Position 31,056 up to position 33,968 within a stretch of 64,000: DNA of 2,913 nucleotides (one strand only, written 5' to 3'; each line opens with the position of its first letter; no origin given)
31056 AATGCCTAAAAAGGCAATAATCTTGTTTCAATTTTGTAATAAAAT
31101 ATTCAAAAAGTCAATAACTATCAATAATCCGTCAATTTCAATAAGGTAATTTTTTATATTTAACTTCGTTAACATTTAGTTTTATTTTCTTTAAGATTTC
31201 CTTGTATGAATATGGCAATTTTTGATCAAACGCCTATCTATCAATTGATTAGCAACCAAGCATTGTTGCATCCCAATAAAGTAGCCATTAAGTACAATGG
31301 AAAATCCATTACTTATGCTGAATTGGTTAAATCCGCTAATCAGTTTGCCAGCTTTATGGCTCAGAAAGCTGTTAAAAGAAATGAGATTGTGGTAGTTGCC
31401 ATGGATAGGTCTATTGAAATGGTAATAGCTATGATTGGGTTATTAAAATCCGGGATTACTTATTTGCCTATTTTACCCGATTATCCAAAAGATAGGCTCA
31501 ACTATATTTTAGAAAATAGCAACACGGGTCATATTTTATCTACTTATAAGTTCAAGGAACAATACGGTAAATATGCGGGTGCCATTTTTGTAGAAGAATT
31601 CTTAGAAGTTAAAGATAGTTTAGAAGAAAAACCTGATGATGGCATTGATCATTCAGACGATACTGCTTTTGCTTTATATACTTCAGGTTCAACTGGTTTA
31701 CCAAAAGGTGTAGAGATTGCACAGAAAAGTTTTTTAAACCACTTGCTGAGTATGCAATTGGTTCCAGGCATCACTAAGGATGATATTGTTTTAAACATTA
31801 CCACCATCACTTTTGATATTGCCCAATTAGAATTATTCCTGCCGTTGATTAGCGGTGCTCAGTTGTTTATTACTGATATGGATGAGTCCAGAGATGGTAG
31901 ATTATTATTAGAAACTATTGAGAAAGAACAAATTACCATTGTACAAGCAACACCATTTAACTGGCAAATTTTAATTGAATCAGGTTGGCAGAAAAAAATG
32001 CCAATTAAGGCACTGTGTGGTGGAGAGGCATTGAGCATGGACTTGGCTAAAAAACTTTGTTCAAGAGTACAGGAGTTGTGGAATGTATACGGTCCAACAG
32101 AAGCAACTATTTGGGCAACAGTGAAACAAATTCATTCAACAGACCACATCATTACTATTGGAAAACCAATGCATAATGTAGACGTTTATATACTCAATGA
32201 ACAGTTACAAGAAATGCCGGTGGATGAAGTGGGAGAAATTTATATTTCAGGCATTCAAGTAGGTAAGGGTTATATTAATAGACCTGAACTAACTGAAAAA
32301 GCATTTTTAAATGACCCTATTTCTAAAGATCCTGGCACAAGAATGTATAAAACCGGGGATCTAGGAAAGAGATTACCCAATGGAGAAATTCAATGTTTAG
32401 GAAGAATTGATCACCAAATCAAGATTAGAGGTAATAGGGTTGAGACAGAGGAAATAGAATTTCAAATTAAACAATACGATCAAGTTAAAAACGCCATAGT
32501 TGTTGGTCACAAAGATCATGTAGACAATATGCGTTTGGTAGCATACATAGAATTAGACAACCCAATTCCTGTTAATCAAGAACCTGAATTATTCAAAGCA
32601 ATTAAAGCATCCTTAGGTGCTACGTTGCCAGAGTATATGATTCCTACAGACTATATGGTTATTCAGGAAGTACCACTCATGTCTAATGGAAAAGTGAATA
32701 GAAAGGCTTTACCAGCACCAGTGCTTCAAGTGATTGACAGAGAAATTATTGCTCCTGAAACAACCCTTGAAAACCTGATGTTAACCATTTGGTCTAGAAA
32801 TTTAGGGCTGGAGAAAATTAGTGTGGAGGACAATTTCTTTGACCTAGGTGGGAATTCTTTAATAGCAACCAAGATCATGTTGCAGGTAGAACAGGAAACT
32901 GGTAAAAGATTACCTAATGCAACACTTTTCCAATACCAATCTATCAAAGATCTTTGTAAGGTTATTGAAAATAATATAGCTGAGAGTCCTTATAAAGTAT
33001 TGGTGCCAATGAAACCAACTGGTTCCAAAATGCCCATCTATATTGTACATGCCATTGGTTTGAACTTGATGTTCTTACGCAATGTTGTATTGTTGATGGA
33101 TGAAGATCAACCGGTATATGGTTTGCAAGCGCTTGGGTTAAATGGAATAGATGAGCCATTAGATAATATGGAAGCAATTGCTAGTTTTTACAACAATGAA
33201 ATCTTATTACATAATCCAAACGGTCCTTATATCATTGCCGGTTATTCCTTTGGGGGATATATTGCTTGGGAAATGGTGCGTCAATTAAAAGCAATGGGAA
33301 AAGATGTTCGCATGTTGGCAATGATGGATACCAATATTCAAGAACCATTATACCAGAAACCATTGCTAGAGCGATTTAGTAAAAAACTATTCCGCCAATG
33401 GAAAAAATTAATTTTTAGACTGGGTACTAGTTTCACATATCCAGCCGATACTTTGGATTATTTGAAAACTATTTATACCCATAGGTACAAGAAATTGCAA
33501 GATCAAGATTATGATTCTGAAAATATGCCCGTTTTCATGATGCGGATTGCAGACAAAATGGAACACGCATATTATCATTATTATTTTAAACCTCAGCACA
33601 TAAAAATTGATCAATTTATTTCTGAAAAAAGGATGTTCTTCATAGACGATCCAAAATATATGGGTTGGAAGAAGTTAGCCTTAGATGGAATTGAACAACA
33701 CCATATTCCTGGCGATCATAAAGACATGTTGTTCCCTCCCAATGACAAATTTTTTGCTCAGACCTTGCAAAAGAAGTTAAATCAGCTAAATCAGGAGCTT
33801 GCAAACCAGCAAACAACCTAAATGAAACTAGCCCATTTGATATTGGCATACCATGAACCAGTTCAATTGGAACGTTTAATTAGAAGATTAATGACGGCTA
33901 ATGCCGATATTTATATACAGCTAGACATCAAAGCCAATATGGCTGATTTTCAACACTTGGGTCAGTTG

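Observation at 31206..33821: Stand-alone A-T-TE enzyme with a glycine-like specificity code (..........) and no condensation domain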

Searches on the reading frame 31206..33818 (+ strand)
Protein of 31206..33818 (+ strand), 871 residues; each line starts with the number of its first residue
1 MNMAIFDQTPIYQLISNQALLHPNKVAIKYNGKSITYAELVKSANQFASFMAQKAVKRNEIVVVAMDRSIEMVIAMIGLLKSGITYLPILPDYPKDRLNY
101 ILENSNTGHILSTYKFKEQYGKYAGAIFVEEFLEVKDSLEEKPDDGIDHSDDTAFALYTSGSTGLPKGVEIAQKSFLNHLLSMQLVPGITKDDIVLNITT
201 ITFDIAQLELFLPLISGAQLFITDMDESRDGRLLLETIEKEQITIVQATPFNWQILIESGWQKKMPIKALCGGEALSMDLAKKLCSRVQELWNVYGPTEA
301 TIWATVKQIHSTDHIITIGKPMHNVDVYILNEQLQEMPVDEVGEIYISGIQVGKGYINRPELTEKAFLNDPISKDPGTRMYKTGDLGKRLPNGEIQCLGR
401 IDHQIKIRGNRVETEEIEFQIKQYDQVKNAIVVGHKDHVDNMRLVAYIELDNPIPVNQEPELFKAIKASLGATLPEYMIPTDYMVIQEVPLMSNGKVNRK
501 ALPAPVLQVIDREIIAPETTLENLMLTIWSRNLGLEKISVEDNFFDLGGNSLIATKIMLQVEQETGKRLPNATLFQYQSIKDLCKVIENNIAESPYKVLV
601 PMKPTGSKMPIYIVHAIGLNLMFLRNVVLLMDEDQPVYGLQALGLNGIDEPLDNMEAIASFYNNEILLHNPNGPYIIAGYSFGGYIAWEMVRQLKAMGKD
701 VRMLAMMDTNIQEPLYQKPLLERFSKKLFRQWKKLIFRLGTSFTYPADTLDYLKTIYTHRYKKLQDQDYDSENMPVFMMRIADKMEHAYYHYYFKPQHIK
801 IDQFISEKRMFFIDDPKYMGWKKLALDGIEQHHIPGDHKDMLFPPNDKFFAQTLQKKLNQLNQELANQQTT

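Call 5: search_protein_families(library=pfam, proteins=[window:31206-33818:+])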
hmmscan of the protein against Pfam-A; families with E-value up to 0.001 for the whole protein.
window:31206-33818:+ (871 aa): 5 families
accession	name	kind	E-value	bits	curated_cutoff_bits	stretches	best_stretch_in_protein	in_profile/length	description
PF00501.34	AMP-binding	-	1.1e-74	252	29.9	1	17-356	3-383/384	AMP-binding enzyme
PF00975.26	Thioesterase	-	1.8e-15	58.2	26.4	1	635-842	28-211/226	Thioesterase domain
PF00550.31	PP-binding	-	2.3e-14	53.8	20.8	1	526-586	4-66/67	Phosphopantetheine attachment site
PF13193.12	AMP-binding_C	-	1.9e-07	32.3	24.5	1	416-496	1-76/76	AMP-binding enzyme C-terminal domain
PF00561.26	Abhydrolase_1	-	0.00023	21.4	25.8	1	611-721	3-112/245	alpha/beta hydrolase fold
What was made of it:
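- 32781..32963 (+): Carrier (T/PCP) domain (residues 526-586). The phosphopantetheine site is Ser551 at nt 32856-32858. PF00550, 53.8 bits (call 5).
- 32991..33785 (+): Type I thioesterase-fold domain (residues 596-860). Triad: Ser681 (nt 33246-33248), Asp708 (nt 33327-33329), His838 (nt 33717-33719). PF00975 (call 5).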

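Call 6: search_protein_families(library=ncbifam, proteins=[window:31206-33818:+])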
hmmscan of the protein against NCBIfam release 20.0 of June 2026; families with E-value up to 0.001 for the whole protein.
window:31206-33818:+ (871 aa): 105 families (the best 25 are shown)
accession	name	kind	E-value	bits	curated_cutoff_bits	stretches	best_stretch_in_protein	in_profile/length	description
NF004282.0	PRK05691.1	subfamily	1.3e-122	409.7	4090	1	11-593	1133-1711/4334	non-ribosomal peptide synthase/polyketide synthase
NF041803.1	NRPS_SolG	exception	2.1e-121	406.4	2200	1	11-564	563-1133/1163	solanimycin non-ribosomal peptide synthetase SolG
TIGR01733.1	AA-adenyl-dom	subfamily_domain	5.3e-117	391.1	317.4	1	36-432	1-409/409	amino acid adenylation domain-containing protein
NF047350.1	aureusi_NRPS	equivalog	6.3e-116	388.2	2500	1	9-598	413-985/2373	aureusimine non-ribosomal peptide synthetase AusA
NF007605.2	PRK10252.1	equivalog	2.4e-99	333.4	2400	1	8-711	453-1168/1292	enterobactin non-ribosomal peptide synthetase EntF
NF038078.1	NRPS_MxcG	equivalog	2.4e-92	310.1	2300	1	9-590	456-1044/1442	myxochelin non-ribosomal peptide synthetase MxcG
NF003417.0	PRK04813.1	subfamily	1.4e-91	307.6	476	1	13-503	7-500/505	D-alanine--poly(phosphoribitol) ligase subunit DltA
TIGR01734.1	D-ala-DACP-lig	equivalog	8.5e-88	295.1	559.85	1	14-504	5-500/504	D-alanine--poly(phosphoribitol) ligase subunit DltA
TIGR03443.1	alpha_am_amid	equivalog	5.8e-66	222.7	1030.1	2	133-591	397-921/1390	L-aminoadipate-semialdehyde dehydrogenase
NF004837.0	PRK06187.1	subfamily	3e-64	217.2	476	1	9-506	8-522/531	long-chain-fatty-acid--CoA ligase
TIGR03098.1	ligase_PEP_1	hypoth_equivalog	5.7e-59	199.9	592.35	1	12-502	3-514/517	acyl-CoA ligase (AMP-forming), exosortase A system-associated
TIGR01923.1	menE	equivalog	4.5e-49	167.5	330.15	1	36-502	1-442/442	o-succinylbenzoate--CoA ligase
NF006181.0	PRK08314.1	subfamily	1.1e-46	159.3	705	2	142-502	195-550/563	long-chain-fatty-acid--CoA ligase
NF052269.1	Staph_lig_FadD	equivalog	2.1e-46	158.3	650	1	13-502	4-489/499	long-chain-fatty-acid--CoA ligase FadD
NF006182.0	PRK08316.1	subfamily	2.7e-46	158.1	663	1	11-502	13-513/523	fatty acyl-CoA synthetase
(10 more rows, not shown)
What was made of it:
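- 31206..33821 (+): Gene for the 871-aa A-T-TE NRPS-like enzyme. Pfam and NCBIfam domains (calls 5, 6).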

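Call 7: search_solved_structures(query=window:31206-33818:+, max_evalue=1e-20, show_alignments=0)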
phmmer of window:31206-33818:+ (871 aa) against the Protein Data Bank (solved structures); distinct sequences matched with E-value up to 1e-20: 97 (the best 60 are shown).
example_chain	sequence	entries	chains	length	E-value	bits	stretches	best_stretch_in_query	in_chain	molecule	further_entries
6mfz_A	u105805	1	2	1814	4.6e-181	607.4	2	11-586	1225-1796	Linear gramicidin synthase subunit A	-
9be3_A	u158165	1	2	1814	1.3e-180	605.9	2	11-586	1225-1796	Linear gramicidin synthase subunit A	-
9meh_A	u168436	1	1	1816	1.3e-180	605.9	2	11-586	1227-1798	Linear gramicidin synthase subunit A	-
9be4_A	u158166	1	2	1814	4.9e-180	604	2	11-586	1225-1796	Linear gramicidin synthase subunit A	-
6mfy_A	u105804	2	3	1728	4.2e-167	561.2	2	11-636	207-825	Linear gramicidin synthase subunit A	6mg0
8xjz_C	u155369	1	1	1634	1.2e-124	420.7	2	19-586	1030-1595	Peptide synthetase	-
4zxh_A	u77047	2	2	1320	9.5e-122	411.1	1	11-856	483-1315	ABBFA_003403 | Tyrocidine synthetase 3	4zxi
5u89_A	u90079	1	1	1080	5.5e-118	398.7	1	11-591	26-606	Amino acid adenylation domain protein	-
2vsq_A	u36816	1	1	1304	5.3e-108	365.7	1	19-710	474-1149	SURFACTIN SYNTHETASE SUBUNIT 3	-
8jbr_A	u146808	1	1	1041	3.9e-104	352.9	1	10-587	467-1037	McyA protein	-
9bfd_B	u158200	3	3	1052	5.3e-101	342.5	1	8-588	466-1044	Tyrocidine synthase 2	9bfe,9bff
9bfd_A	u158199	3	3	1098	4.3e-99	336.2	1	10-599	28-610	Tyrocidine synthase 1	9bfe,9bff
4d4g_A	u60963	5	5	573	1.5e-95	324.4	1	4-540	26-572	APNAA1 | APNA A1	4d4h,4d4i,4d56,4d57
6p1j_A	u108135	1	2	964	5.1e-91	309.5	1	11-502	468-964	Txo2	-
9lcq_A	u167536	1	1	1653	1.2e-89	305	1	13-589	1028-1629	PvdL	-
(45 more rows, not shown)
